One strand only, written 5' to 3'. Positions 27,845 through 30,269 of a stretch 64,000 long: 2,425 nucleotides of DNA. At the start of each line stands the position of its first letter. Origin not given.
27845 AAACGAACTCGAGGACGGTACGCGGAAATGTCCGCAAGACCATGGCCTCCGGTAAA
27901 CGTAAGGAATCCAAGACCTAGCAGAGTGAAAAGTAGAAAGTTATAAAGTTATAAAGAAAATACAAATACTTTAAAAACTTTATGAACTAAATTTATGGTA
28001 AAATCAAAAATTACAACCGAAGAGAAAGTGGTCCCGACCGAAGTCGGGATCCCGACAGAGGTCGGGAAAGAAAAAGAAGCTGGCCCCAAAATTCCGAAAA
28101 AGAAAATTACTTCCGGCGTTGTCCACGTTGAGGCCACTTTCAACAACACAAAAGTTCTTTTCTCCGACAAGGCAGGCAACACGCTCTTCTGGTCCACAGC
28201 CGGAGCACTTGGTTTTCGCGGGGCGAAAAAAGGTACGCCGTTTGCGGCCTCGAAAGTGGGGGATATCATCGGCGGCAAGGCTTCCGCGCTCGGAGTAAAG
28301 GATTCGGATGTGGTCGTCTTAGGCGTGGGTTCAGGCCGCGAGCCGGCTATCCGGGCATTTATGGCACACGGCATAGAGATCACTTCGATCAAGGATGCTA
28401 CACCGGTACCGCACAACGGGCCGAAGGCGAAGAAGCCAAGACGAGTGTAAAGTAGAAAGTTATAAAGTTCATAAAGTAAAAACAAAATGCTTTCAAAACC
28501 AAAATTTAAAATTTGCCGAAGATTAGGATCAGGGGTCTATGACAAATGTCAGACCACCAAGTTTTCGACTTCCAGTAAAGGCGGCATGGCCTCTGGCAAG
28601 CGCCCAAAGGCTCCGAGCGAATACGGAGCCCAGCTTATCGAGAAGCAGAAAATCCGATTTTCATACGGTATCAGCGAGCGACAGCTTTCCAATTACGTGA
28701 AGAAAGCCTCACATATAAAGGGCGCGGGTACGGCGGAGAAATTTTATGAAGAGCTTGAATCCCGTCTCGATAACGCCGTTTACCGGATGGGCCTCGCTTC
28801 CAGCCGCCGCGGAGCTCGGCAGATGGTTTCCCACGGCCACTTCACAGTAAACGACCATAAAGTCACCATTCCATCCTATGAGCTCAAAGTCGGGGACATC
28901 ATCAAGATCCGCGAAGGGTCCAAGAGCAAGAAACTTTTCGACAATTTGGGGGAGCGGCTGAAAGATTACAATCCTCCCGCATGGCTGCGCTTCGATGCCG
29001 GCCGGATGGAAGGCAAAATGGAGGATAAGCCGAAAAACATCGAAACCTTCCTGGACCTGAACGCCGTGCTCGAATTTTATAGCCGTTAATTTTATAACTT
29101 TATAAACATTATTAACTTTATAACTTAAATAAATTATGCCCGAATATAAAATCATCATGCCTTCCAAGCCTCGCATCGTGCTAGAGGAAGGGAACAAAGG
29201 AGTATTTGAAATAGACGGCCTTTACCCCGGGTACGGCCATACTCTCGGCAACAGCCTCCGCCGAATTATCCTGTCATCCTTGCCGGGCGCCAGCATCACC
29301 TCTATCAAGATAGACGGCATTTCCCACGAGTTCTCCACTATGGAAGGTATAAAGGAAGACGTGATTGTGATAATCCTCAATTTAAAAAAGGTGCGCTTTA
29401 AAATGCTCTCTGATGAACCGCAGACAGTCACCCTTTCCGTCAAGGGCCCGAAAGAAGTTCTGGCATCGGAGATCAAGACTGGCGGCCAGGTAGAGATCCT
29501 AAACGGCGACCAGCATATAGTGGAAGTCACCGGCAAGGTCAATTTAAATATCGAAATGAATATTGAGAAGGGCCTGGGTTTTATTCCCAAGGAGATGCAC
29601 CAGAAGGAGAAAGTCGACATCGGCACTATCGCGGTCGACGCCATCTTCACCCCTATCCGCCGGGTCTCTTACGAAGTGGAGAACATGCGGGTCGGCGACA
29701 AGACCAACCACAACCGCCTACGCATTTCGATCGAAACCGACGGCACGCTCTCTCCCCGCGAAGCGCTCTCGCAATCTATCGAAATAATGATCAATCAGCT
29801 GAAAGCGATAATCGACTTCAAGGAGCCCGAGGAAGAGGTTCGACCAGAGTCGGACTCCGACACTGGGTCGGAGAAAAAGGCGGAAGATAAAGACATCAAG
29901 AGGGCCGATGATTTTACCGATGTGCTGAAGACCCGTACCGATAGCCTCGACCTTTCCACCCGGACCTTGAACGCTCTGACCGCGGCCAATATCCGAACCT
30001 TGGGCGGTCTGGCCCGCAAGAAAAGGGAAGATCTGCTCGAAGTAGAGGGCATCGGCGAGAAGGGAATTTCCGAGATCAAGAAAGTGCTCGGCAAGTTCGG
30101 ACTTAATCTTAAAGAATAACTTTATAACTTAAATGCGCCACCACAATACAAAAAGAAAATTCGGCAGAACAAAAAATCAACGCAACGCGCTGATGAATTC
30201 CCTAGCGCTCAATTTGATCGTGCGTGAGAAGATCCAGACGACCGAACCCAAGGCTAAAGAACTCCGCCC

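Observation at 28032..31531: Family B: a tandem double-hairpin element (CCGAC-loop-GTCGG, twice) in-frame in rpsK, rpoA and grpE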

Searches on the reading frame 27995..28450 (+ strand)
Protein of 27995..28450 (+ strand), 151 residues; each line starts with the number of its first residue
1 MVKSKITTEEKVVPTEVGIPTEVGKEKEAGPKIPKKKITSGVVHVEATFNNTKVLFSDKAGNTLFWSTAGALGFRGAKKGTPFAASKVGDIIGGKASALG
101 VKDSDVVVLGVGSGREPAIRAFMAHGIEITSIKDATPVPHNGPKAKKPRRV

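Call 15: search_protein_families(library=pfam, proteins=[window:27995-28450:+])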
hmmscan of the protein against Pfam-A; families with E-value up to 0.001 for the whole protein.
window:27995-28450:+ (151 aa): 1 family
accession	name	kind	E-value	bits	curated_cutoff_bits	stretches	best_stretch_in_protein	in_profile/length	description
PF00411.24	Ribosomal_S11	-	2.2e-31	108.9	25.1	1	41-150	1-110/110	Ribosomal protein S11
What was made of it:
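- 27995..28450 (+): rpsK (ribosomal protein S11), host gene. Pfam PF00411, residues 41-150 (call 15).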

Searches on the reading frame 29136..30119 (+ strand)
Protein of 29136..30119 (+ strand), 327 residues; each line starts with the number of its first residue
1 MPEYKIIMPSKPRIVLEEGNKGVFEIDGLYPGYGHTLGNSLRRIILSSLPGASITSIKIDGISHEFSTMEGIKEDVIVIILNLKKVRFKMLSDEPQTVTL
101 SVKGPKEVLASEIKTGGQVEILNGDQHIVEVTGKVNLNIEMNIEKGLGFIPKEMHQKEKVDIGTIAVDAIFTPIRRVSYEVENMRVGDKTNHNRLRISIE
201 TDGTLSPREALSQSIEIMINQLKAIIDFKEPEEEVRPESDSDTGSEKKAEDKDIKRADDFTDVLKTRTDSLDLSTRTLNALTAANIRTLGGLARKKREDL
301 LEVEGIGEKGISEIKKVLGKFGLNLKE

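Call 15: search_protein_families(library=pfam, proteins=[window:29136-30119:+])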
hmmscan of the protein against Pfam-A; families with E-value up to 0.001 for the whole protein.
window:29136-30119:+ (327 aa): 4 families
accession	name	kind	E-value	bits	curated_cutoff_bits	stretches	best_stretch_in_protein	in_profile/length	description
PF01000.31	RNA_pol_A_bac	-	5.3e-30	104.5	33.9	1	57-172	1-119/119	RNA polymerase Rpb3/RpoA insert domain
PF01193.29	RNA_pol_L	-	1.1e-21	76.7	24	1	31-222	5-74/74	RNA polymerase Rpb3/Rpb11 dimerisation domain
PF03118.21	RNA_pol_A_CTD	-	1.4e-14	54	23.8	1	261-319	8-66/67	Bacterial RNA polymerase, alpha chain C terminal domain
PF13656.11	RNA_pol_L_2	-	6.7e-05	23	27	0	192-225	39-72/75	RNA polymerase Rpb3/Rpb11 dimerisation domain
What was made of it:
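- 29136..30119 (+): rpoA (RNA polymerase alpha subunit), host gene. Pfam PF01000, PF01193 and PF03118 (call 15).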

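Call 17: find_homologous_proteins(query=window:29136-30119:+, max_evalue=1e-40)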
Query window:29136-30119:+ (327 aa): 7998 proteins with E <= 1e-40 among 8000 candidates; the best 120 are listed.
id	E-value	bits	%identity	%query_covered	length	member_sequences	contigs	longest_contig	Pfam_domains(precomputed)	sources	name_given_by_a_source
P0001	1.6e-203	692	100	100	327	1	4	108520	PF01000.32,PF03118.22,PF01193.30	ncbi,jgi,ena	ncbi:MAG TPA: DNA-directed RNA polymerase subunit alpha [Candidatus Paceibacterota bacterium]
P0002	1.9e-202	689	100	100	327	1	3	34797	PF01000.32,PF03118.22,PF01193.30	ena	-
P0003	2.7e-202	688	100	100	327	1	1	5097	PF01000.32,PF03118.22,PF01193.30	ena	-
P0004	7.9e-202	687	99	100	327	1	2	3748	PF01000.32,PF03118.22,PF01193.30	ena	-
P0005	3.7e-178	609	86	100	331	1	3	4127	PF01000.32,PF03118.22,PF01193.30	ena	-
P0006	1.1e-177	607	87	100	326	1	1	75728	PF01000.32,PF03118.22,PF01193.30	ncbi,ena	-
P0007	2.3e-177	606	84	100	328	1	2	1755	PF01000.32,PF03118.22,PF01193.30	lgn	-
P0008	3.2e-177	606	87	100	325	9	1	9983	PF01000.32,PF03118.22,PF01193.30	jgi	-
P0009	6.2e-177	605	88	100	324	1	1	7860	PF01000.32,PF03118.22,PF01193.30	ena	-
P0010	9.6e-177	604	87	100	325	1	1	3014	PF01000.32,PF03118.22,PF01193.30,PF13656.12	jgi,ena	-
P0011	2.8e-176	603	86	100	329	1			PF01000.32,PF03118.22,PF01193.30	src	-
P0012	3.3e-176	603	86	100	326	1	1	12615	PF01000.32,PF03118.22,PF01193.30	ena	-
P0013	3.5e-176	603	87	100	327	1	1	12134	PF01000.32,PF03118.22,PF01193.30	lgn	-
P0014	3.8e-176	602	86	100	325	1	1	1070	PF01000.32,PF03118.22,PF01193.30,PF13656.12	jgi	jgi:DNA-directed RNA polymerase subunit alpha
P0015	6.3e-176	602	87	100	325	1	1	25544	PF01000.32,PF03118.22,PF01193.30,PF13656.12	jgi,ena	-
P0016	7.7e-176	601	84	100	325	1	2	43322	PF01000.32,PF03118.22,PF01193.30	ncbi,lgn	-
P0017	9.0e-176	601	86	100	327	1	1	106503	PF01000.32,PF03118.22,PF01193.30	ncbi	ncbi:MAG: DNA-directed RNA polymerase subunit alpha [Minisyncoccia bacterium]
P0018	1.0e-175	601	88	100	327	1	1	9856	PF01000.32,PF03118.22,PF01193.30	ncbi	-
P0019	1.2e-175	601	86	100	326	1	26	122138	PF01000.32,PF03118.22,PF01193.30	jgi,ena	-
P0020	1.7e-175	600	87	100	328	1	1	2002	PF01000.32,PF03118.22,PF01193.30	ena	-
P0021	2.0e-175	600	86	100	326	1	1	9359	PF01000.32,PF03118.22,PF01193.30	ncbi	-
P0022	3.6e-175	599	88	100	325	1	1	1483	PF01000.32,PF03118.22,PF01193.30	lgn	-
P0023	3.9e-175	599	86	100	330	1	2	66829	PF01000.32,PF03118.22,PF01193.30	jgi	jgi:DNA-directed RNA polymerase subunit alpha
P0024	4.1e-175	599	85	100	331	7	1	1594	PF01000.32,PF03118.22,PF01193.30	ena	-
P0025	4.8e-175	599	87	100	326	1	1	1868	PF01000.32,PF03118.22,PF01193.30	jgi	jgi:DNA-directed RNA polymerase subunit alpha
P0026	5.3e-175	599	85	100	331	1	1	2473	PF01000.32,PF03118.22,PF01193.30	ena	-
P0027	5.5e-175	599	87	100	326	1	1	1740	PF01000.32,PF03118.22,PF01193.30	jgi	jgi:DNA-directed RNA polymerase subunit alpha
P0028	8.0e-175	598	84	100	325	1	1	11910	PF01000.32,PF03118.22,PF01193.30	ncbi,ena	-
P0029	9.6e-175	598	86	100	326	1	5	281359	PF01000.32,PF03118.22,PF01193.30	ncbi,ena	ncbi:MAG: DNA-directed RNA polymerase subunit alpha [Patescibacteria group bacterium]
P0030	9.7e-175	598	85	100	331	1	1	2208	PF01000.32,PF03118.22,PF01193.30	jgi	-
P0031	1.0e-174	598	87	100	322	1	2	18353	PF01000.32,PF03118.22,PF01193.30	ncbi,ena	-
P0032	1.2e-174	598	84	100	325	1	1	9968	PF01000.32,PF03118.22,PF01193.30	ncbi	-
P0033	1.4e-174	597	86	100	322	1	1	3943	PF01000.32,PF03118.22,PF01193.30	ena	-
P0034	1.4e-174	597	85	100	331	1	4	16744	PF01000.32,PF03118.22,PF01193.30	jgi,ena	-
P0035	1.7e-174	597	85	100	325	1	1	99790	PF01000.32,PF03118.22,PF01193.30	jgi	-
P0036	1.8e-174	597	86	100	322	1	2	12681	PF01000.32,PF03118.22,PF01193.30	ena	-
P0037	1.9e-174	597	86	100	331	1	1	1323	PF01000.32,PF03118.22,PF01193.30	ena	-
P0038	1.9e-174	597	87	100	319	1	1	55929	PF01000.32,PF03118.22,PF01193.30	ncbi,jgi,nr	ncbi:MAG: DNA-directed RNA polymerase subunit alpha [Candidatus Pacebacteria bacterium]|jgi:DNA-dire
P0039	2.0e-174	597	88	100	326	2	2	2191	PF01000.32,PF03118.22,PF01193.30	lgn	-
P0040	2.1e-174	597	86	100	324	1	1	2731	PF01000.32,PF03118.22,PF01193.30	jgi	jgi:DNA-directed RNA polymerase subunit alpha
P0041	2.2e-174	597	87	100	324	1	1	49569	PF01000.32,PF03118.22,PF01193.30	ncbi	-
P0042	2.6e-174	596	86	100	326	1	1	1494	PF01000.32,PF03118.22,PF01193.30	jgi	jgi:DNA-directed RNA polymerase subunit alpha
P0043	2.9e-174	596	86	100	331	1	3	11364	PF01000.32,PF03118.22,PF01193.30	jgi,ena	-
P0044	2.9e-174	596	86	100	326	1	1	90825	PF01000.32,PF03118.22,PF01193.30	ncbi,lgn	-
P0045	3.0e-174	596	85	100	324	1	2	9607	PF01000.32,PF03118.22,PF01193.30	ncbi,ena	ncbi:MAG: DNA-directed RNA polymerase subunit alpha [Patescibacteria group bacterium]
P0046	3.0e-174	596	84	100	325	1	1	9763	PF01000.32,PF03118.22,PF01193.30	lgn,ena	-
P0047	3.1e-174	596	86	100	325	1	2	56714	PF01000.32,PF03118.22,PF01193.30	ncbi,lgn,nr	ncbi:DNA-directed RNA polymerase subunit alpha [Candidatus Nomurabacteria bacterium]|nr:DNA-directed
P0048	3.3e-174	596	86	100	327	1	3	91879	PF01000.32,PF03118.22,PF01193.30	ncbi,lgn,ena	-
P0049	3.6e-174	596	87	100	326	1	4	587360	PF01000.32,PF03118.22,PF01193.30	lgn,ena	-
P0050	3.9e-174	596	84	100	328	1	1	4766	PF01000.32,PF03118.22,PF01193.30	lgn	-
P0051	4.2e-174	596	86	100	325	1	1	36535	PF01000.32,PF03118.22,PF01193.30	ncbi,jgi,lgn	jgi:DNA-directed RNA polymerase subunit alpha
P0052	4.5e-174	596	85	100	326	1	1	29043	PF01000.32,PF03118.22,PF01193.30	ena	-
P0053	5.0e-174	595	85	100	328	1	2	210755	PF01000.32,PF03118.22,PF01193.30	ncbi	ncbi:MAG: DNA-directed RNA polymerase subunit alpha [Minisyncoccia bacterium]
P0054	5.0e-174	595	87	100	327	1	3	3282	PF01000.32,PF03118.22,PF01193.30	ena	-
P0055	5.1e-174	595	86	100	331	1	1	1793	PF01000.32,PF03118.22,PF01193.30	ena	-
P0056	5.7e-174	595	85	100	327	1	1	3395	PF01000.32,PF03118.22,PF01193.30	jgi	jgi:DNA-directed RNA polymerase subunit alpha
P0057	5.9e-174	595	87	100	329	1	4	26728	PF01000.32,PF03118.22,PF01193.30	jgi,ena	-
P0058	6.1e-174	595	86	100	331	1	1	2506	PF01000.32,PF03118.22,PF01193.30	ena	-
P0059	6.2e-174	595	86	100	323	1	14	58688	PF01000.32,PF03118.22,PF01193.30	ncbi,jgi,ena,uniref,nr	ncbi:DNA-directed RNA polymerase subunit alpha [Candidatus Nomurabacteria bacterium RIFCSPHIGHO2_02_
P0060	6.8e-174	595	86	100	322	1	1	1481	PF01000.32,PF03118.22,PF01193.30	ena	-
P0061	6.8e-174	595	88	100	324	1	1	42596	PF01000.32,PF03118.22,PF01193.30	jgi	jgi:DNA-directed RNA polymerase subunit alpha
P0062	6.9e-174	595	86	100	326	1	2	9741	PF01000.32,PF03118.22,PF01193.30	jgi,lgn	jgi:DNA-directed RNA polymerase subunit alpha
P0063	7.3e-174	595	83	100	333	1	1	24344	PF01000.32,PF03118.22,PF01193.30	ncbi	-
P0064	8.0e-174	595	84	100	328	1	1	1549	PF01000.32,PF03118.22,PF01193.30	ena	-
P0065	8.2e-174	595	86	100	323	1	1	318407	PF01000.32,PF03118.22,PF01193.30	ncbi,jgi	ncbi:MAG: DNA-directed RNA polymerase subunit alpha [Candidatus Paceibacterota bacterium]|jgi:DNA-di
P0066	9.1e-174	595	86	100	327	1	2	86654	PF01000.32,PF03118.22,PF01193.30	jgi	jgi:DNA-directed RNA polymerase subunit alpha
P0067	1.1e-173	594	86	100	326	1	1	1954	PF01000.32,PF03118.22,PF01193.30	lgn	-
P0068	1.1e-173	594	87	100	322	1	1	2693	PF01000.32,PF03118.22,PF01193.30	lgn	-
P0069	1.1e-173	594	87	100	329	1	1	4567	PF01000.32,PF03118.22,PF01193.30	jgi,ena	-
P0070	1.2e-173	594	85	100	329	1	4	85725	PF01000.32,PF03118.22,PF01193.30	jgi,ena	-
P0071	1.3e-173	594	87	100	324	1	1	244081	PF01000.32,PF03118.22,PF01193.30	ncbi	-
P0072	1.6e-173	594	87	100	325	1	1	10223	PF01000.32,PF03118.22,PF01193.30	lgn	-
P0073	2.0e-173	593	85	100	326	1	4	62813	PF01000.32,PF03118.22,PF01193.30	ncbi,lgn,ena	-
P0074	2.4e-173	593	85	100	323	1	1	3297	PF01000.32,PF03118.22,PF01193.30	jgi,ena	-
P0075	2.4e-173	593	86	100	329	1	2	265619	PF01000.32,PF03118.22,PF01193.30,PF13656.12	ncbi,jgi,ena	ncbi:MAG: DNA-directed RNA polymerase subunit alpha [Candidatus Paceibacterota bacterium]|jgi:DNA-di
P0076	2.5e-173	593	86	100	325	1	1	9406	PF01000.32,PF03118.22,PF01193.30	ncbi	-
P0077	2.6e-173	593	85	100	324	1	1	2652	PF01000.32,PF03118.22,PF01193.30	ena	-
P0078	2.6e-173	593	84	100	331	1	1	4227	PF01000.32,PF03118.22,PF01193.30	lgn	-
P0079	2.9e-173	593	85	100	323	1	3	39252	PF01000.32,PF03118.22,PF01193.30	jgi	-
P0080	3.0e-173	593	85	100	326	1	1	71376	PF01000.32,PF03118.22,PF01193.30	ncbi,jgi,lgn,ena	ncbi:MAG: DNA-directed RNA polymerase subunit alpha [bacterium]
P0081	3.1e-173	593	83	100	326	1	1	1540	PF01000.32,PF03118.22,PF01193.30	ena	-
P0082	3.1e-173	593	85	100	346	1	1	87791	PF01000.32,PF03118.22,PF01193.30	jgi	-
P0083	3.3e-173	593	87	100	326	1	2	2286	PF01000.32,PF03118.22,PF01193.30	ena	-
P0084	3.3e-173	593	87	100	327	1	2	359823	PF01000.32,PF03118.22,PF01193.30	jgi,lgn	jgi:DNA-directed RNA polymerase subunit alpha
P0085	3.6e-173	593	86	100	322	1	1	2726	PF01000.32,PF03118.22,PF01193.30,PF13656.12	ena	-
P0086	3.6e-173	593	84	100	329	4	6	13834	PF01000.32,PF03118.22,PF01193.30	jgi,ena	-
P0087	4.6e-173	592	85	100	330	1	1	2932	PF01000.32,PF03118.22,PF01193.30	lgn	-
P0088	4.7e-173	592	85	100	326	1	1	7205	PF01000.32,PF03118.22,PF01193.30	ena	-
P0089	4.9e-173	592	85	100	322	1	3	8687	PF01000.32,PF03118.22,PF01193.30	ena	-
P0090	4.9e-173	592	85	100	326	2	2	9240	PF01000.32,PF03118.22,PF01193.30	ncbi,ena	-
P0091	5.1e-173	592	84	100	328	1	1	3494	PF01000.32,PF03118.22,PF01193.30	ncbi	-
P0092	5.4e-173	592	86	100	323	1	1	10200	PF01000.32,PF03118.22,PF01193.30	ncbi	-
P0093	5.4e-173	592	85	100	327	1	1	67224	PF01000.32,PF03118.22,PF01193.30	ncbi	ncbi:MAG: DNA-directed RNA polymerase subunit alpha [Patescibacteria group bacterium]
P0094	5.7e-173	592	86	100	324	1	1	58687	PF01000.32,PF03118.22,PF01193.30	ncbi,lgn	ncbi:MAG: DNA-directed RNA polymerase subunit alpha [Candidatus Paceibacterota bacterium]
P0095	5.7e-173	592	85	100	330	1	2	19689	PF01000.32,PF03118.22,PF01193.30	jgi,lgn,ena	-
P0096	6.2e-173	592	85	100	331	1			PF01000.32,PF03118.22,PF01193.30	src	-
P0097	7.1e-173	592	85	100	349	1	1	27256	PF01000.32,PF03118.22,PF01193.30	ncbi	-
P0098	7.5e-173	592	86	100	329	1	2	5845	PF01000.32,PF03118.22,PF01193.30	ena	-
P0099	7.8e-173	592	85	100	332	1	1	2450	PF01000.32,PF03118.22,PF01193.30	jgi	jgi:DNA-directed RNA polymerase subunit alpha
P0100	8.1e-173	591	86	100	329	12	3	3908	PF01000.32,PF03118.22,PF01193.30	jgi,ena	-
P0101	8.1e-173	591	85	100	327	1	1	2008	PF01000.32,PF03118.22,PF01193.30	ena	-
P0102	8.1e-173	591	85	100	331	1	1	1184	PF01000.32,PF03118.22,PF01193.30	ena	-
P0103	8.2e-173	591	84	100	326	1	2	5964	PF01000.32,PF03118.22,PF01193.30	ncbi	-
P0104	8.3e-173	591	84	100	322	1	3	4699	PF01000.32,PF03118.22,PF01193.30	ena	-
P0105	8.3e-173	591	86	100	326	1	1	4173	PF01000.32,PF03118.22,PF01193.30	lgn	-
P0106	8.4e-173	591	85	100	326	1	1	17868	PF01000.32,PF03118.22,PF01193.30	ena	-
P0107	8.4e-173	591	83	100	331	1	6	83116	PF01000.32,PF03118.22,PF01193.30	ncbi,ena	ncbi:MAG: DNA-directed RNA polymerase subunit alpha [Patescibacteria group bacterium]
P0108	8.8e-173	591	83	100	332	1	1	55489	PF01000.32,PF03118.22,PF01193.30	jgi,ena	-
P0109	9.2e-173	591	86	100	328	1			PF01000.32,PF03118.22,PF01193.30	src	-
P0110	9.4e-173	591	85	100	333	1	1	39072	PF01000.32,PF03118.22,PF01193.30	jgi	jgi:DNA-directed RNA polymerase subunit alpha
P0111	9.5e-173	591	87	100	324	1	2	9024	PF01000.32,PF03118.22,PF01193.30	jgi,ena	jgi:DNA-directed RNA polymerase subunit alpha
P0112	1.0e-172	591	85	100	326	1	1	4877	PF01000.32,PF03118.22,PF01193.30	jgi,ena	-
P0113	1.3e-172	591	85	100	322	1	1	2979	PF01000.32,PF03118.22,PF01193.30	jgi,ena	-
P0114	1.3e-172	591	85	100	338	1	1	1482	PF01000.32,PF03118.22,PF01193.30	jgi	-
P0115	1.4e-172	591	86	100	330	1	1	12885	PF01000.32,PF03118.22,PF01193.30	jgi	jgi:DNA-directed RNA polymerase subunit alpha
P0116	1.4e-172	591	86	100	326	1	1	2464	PF01000.32,PF03118.22,PF01193.30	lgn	-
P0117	1.5e-172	591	85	100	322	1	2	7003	PF01000.32,PF03118.22,PF01193.30,PF13656.12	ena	-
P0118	1.5e-172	591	86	100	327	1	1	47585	PF01000.32,PF03118.22,PF01193.30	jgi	jgi:DNA-directed RNA polymerase subunit alpha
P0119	1.6e-172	590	85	100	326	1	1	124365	PF01000.32,PF03118.22,PF01193.30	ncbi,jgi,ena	ncbi:MAG: DNA-directed RNA polymerase subunit alpha [Candidatus Paceibacterota bacterium]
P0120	1.7e-172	590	85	100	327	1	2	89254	PF01000.32,PF03118.22,PF01193.30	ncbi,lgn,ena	-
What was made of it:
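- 29136..30119 (+): It is 100% identical to a 'Candidatus Paceibacterota' MAG protein (call 17).
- On Mitochondrial double-hairpin elements / GC clusters: The host is bacterial (call 17).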

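Call 28: find_encoding_contigs(protein=P0066, flank=4000, max_places=1)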
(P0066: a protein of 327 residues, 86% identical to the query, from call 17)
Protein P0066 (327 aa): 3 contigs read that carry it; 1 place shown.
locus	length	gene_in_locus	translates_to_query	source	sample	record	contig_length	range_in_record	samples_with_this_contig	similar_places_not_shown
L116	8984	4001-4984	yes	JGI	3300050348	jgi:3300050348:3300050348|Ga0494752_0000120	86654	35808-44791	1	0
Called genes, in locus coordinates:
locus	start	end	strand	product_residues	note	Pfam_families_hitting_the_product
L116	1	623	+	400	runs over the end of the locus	PF02541:Ppx-GppA (faint), PF14450:FtsA (weak)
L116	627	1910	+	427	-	-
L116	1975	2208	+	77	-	PF01176:eIF-1a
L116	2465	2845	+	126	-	PF00416:Ribosomal_S13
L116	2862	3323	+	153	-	PF00411:Ribosomal_S11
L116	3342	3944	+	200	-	PF00163:Ribosomal_S4, PF01479:S4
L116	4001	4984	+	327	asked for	PF01193:RNA_pol_L, PF01000:RNA_pol_A_bac, PF03118:RNA_pol_A_CTD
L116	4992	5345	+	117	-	PF01196:Ribosomal_L17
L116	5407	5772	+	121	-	PF00572:Ribosomal_L13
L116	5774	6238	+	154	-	PF00380:Ribosomal_S9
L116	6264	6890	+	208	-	PF01025:GrpE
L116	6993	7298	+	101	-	PF03091:CutA1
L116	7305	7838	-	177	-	PF20803:PaaX_M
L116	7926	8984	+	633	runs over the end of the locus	PF00012:HSP70, PF06723:MreB_Mbl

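Call 29: find_encoding_contigs(protein=P0006, flank=4000, max_places=1)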
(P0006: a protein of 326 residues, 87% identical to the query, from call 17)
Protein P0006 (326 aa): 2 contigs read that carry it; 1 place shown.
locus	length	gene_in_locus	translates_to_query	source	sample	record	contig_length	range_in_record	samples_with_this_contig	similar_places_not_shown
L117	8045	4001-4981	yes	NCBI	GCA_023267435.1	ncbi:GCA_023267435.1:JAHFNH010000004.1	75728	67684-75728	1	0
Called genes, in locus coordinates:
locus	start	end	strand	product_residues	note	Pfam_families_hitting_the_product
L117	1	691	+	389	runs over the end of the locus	PF14450:FtsA (weak)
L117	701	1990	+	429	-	-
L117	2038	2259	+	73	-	PF01176:eIF-1a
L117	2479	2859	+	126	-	PF00416:Ribosomal_S13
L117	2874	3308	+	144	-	PF00411:Ribosomal_S11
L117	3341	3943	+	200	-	PF00163:Ribosomal_S4, PF01479:S4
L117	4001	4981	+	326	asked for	PF01193:RNA_pol_L, PF01000:RNA_pol_A_bac, PF03118:RNA_pol_A_CTD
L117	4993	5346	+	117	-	PF01196:Ribosomal_L17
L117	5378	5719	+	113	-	PF00572:Ribosomal_L13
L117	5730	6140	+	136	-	PF00380:Ribosomal_S9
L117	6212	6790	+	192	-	PF01025:GrpE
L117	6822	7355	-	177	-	PF20803:PaaX_M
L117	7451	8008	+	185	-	-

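Call 30: find_encoding_contigs(protein=P0107, flank=4000, max_places=1)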
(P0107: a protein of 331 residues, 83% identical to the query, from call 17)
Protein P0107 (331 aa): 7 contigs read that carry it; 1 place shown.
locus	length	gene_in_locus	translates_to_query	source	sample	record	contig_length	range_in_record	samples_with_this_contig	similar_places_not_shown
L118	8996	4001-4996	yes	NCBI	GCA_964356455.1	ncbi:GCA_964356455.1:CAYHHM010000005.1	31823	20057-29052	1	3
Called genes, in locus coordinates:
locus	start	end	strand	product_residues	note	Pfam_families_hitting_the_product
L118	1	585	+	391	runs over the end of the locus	-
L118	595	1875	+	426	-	-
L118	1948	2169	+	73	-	PF01176:eIF-1a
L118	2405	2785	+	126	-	PF00416:Ribosomal_S13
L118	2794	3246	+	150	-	PF00411:Ribosomal_S11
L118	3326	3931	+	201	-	PF00163:Ribosomal_S4, PF22421:SYY_C-terminal (faint), PF01479:S4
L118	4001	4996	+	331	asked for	PF01193:RNA_pol_L, PF01000:RNA_pol_A_bac, PF03118:RNA_pol_A_CTD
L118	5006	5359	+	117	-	PF01196:Ribosomal_L17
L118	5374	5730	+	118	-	PF00572:Ribosomal_L13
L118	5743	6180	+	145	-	PF00380:Ribosomal_S9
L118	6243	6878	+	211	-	PF01025:GrpE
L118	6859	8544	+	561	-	-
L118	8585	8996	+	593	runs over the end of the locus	-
